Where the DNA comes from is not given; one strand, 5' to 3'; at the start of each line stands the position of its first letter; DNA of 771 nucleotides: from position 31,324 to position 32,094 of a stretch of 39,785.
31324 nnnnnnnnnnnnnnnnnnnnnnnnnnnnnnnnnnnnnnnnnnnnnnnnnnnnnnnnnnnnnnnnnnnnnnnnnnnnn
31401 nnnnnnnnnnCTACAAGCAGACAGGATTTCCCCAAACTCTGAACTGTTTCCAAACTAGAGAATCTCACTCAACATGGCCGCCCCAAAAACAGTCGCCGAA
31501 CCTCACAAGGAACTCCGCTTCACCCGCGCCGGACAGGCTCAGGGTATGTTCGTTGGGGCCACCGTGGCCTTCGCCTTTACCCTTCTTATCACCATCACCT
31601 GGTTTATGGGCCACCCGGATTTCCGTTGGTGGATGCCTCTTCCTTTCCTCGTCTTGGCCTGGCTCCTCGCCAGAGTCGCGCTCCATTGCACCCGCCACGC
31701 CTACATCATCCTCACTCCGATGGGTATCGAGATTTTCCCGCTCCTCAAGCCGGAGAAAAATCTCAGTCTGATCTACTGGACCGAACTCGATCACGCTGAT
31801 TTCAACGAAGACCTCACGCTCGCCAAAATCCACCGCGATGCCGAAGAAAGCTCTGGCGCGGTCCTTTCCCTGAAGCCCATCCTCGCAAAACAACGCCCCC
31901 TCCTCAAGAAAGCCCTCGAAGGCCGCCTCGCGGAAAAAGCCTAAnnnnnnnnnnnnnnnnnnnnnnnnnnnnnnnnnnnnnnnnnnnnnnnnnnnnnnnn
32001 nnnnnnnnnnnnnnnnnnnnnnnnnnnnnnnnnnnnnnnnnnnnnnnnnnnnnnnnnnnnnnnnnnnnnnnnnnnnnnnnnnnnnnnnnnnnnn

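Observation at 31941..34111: selB is coupled to a divergent IF-1-like gene rather than to selA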

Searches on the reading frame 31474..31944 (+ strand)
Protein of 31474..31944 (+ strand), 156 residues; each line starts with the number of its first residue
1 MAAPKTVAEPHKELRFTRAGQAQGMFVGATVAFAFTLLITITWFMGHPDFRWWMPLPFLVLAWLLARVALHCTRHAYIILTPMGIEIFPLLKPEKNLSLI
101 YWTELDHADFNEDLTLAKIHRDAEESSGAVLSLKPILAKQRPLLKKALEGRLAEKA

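Call 3: search_protein_families(library=pfam, proteins=[window:31474-31944:+], max_evalue=0.01)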
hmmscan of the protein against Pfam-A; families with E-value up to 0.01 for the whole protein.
window:31474-31944:+ (156 aa): 0 families

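Call 71: search_protein_families(library=padloc, proteins=[window:31474-31944:+], max_evalue=0.01)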
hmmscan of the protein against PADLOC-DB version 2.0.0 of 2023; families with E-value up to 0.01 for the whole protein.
window:31474-31944:+ (156 aa): 0 families
